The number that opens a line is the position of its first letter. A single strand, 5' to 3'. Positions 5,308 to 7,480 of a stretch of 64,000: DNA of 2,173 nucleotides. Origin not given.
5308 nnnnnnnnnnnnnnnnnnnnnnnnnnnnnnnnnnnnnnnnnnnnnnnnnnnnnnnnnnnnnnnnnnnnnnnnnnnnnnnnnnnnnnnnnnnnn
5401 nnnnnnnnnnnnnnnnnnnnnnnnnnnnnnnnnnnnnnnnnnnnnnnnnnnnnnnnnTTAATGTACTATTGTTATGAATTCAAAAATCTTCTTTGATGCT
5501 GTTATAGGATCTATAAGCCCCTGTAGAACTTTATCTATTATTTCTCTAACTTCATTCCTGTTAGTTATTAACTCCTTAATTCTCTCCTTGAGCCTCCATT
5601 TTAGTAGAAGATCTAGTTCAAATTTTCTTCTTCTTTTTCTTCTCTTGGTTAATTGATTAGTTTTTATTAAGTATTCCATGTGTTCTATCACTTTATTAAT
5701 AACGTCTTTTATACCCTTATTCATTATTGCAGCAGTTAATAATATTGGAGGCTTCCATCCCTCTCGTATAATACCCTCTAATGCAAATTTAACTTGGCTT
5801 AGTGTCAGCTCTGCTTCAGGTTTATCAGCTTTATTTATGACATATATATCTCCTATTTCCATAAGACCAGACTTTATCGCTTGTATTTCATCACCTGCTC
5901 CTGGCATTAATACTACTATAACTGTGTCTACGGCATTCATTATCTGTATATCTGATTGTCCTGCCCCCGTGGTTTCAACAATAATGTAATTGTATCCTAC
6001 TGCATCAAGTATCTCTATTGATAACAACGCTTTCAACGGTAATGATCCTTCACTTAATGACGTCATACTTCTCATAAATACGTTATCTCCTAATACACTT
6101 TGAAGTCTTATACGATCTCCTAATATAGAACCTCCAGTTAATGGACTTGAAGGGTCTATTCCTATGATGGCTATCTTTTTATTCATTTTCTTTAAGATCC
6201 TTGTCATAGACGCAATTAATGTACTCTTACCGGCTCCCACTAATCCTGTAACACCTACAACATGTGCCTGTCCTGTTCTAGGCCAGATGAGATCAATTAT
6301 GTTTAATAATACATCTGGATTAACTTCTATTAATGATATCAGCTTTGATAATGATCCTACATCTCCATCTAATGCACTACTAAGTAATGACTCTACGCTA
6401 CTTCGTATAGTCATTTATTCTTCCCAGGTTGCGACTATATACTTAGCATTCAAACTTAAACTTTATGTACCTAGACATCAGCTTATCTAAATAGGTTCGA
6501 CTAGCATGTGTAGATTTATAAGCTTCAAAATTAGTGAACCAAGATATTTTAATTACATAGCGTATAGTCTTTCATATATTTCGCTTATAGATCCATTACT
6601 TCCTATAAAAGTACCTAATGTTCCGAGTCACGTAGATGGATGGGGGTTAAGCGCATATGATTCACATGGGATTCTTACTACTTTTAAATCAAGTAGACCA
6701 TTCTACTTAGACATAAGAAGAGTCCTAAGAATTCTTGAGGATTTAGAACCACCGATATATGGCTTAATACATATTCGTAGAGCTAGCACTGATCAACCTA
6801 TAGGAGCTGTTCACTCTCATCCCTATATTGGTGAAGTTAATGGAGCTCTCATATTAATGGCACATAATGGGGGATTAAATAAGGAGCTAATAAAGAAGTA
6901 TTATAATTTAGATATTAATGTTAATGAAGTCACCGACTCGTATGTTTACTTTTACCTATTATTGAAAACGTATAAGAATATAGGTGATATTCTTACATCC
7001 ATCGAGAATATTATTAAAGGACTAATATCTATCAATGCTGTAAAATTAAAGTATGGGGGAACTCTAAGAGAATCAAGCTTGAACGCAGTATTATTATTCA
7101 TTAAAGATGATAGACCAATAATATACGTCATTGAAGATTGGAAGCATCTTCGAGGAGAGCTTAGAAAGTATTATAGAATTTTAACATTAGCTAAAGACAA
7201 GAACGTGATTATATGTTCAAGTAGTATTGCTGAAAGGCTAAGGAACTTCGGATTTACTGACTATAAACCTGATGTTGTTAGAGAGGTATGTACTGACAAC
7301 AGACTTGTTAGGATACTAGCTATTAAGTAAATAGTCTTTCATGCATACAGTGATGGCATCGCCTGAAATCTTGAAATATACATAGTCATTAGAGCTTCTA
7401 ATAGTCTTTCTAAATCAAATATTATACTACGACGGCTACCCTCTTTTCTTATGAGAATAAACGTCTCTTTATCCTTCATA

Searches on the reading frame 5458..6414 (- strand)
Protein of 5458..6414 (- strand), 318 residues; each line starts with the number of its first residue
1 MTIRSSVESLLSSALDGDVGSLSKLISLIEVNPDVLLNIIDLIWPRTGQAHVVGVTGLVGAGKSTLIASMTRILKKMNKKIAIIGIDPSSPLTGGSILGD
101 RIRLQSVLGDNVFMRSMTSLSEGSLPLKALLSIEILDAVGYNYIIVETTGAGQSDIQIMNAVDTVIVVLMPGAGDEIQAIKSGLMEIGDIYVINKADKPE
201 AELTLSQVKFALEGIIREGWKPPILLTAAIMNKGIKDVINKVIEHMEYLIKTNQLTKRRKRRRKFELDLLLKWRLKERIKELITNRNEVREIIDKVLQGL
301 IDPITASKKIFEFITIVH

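Call 4: search_protein_families(library=pfam, proteins=[window:5458-6414:-])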
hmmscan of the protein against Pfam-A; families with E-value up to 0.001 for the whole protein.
window:5458-6414:- (318 aa): 7 families
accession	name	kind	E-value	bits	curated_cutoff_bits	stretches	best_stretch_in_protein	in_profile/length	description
PF03308.22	MeaB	-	9.3e-76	254.8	23.1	1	25-280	4-269/273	Methylmalonyl Co-A mutase-associated GTPase MeaB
PF02492.25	cobW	-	3.3e-08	33.8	20.7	1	52-209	2-166/180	CobW/HypB/UreG, nucleotide-binding domain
PF01656.29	CbiA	-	5.7e-06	26.7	25.4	1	60-214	9-54/125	CobQ/CobB/MinD/ParA nucleotide binding domain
PF00448.28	SRP54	-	1.3e-05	25.4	22.7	0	52-87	3-38/196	SRP54-type protein, GTPase domain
PF00009.33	GTP_EFTU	-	2.3e-05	24.5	26.5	1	52-246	5-186/188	Elongation factor Tu GTP binding domain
PF03029.23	ATP_bind_1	-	0.00014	22.2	27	1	55-89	1-35/240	Conserved hypothetical ATP binding protein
PF07693.20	KAP_NTPase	-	0.00054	19.7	20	0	38-90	7-60/293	KAP family P-loop domain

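Call 14: find_encoding_contigs(protein=window:5458-6414:-, flank=4000, max_places=10)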
Protein window:5458-6414:- (318 aa): 7 contigs read that carry it; 5 places shown.
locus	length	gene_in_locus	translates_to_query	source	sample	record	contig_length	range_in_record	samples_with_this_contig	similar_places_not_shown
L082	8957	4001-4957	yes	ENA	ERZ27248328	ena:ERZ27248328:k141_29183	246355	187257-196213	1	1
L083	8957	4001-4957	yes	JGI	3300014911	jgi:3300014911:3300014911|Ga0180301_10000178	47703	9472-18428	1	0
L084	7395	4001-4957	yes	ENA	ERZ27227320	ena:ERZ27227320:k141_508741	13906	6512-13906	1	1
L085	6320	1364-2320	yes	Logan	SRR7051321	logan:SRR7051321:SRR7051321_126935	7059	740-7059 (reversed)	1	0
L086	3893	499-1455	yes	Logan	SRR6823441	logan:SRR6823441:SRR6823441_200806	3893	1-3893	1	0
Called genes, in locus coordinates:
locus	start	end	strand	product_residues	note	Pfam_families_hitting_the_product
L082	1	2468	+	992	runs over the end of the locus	PF00133:tRNA-synt_1, PF01406:tRNA-synt_1e (faint), PF09334:tRNA-synt_1g, PF08264:Anticodon_1, PF19302:DUF5915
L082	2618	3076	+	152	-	-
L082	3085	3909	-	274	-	PF13230:GATase_4 (weak)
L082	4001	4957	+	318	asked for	PF03308:MeaB, PF00009:GTP_EFTU (faint), PF00448:SRP54 (faint), PF01656:CbiA (weak), PF02492:cobW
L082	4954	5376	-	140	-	PF00753:Lactamase_B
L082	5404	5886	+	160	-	-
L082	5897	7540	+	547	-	PF01909:NTP_transf_2 (weak), PF18765:Polbeta (weak)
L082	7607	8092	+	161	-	PF02310:B12-binding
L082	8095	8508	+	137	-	PF00903:Glyoxalase, PF13468:Glyoxalase_3, PF13669:Glyoxalase_4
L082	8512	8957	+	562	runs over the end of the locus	PF01642:MM_CoA_mutase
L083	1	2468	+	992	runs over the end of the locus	PF00133:tRNA-synt_1, PF01406:tRNA-synt_1e (faint), PF09334:tRNA-synt_1g, PF08264:Anticodon_1, PF19302:DUF5915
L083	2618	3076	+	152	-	-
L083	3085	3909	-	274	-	PF13230:GATase_4 (weak)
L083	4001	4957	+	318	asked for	PF03308:MeaB, PF00009:GTP_EFTU (faint), PF00448:SRP54 (faint), PF01656:CbiA (weak), PF02492:cobW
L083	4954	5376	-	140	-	PF00753:Lactamase_B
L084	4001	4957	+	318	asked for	PF03308:MeaB, PF00009:GTP_EFTU (faint), PF00448:SRP54 (faint), PF01656:CbiA (weak), PF02492:cobW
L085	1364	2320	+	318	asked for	PF03308:MeaB, PF00009:GTP_EFTU (faint), PF00448:SRP54 (faint), PF01656:CbiA (weak), PF02492:cobW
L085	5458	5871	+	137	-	PF00903:Glyoxalase, PF13468:Glyoxalase_3, PF13669:Glyoxalase_4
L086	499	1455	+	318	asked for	PF03308:MeaB, PF00009:GTP_EFTU (faint), PF00448:SRP54 (faint), PF01656:CbiA (weak), PF02492:cobW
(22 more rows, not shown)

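Call 38: list_cluster_members(proteins=[window:5458-6414:-, window:7947-10925:-, window:215-1903:-, window:2875-4518:-, window:45984-47384:+])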
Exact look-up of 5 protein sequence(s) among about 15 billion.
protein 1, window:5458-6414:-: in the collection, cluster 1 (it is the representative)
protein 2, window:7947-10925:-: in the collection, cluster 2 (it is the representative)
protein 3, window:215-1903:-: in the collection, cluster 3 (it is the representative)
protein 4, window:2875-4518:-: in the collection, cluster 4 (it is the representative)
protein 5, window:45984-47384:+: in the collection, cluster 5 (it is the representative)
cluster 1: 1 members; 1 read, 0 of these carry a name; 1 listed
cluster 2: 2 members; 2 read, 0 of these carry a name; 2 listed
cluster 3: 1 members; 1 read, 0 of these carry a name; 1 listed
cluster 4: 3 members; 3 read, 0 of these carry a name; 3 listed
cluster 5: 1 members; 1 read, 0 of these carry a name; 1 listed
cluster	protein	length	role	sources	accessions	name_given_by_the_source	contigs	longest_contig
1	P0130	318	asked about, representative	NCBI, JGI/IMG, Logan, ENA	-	-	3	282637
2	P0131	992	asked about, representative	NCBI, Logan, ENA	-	-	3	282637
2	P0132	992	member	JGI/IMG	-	-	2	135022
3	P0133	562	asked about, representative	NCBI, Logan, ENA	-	-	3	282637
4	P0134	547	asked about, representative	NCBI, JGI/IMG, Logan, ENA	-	-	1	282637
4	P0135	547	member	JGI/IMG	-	-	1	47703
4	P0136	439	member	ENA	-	-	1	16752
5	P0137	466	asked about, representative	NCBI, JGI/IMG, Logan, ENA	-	-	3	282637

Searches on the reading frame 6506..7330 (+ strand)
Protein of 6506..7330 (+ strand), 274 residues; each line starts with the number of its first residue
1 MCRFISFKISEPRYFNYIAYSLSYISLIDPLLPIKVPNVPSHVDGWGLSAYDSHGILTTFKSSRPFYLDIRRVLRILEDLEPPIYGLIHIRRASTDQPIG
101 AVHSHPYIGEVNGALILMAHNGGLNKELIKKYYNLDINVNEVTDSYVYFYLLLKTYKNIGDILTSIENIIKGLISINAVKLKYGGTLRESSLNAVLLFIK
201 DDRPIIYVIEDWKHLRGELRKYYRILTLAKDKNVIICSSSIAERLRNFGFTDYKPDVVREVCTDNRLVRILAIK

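Call 4: search_protein_families(library=pfam, proteins=[window:6506-7330:+])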
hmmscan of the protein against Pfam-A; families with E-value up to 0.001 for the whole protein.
window:6506-7330:+ (274 aa): 1 family
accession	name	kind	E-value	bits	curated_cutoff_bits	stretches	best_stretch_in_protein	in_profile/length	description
PF13230.11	GATase_4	-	3e-07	30.1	23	1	41-171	31-157/272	Glutamine amidotransferases class-II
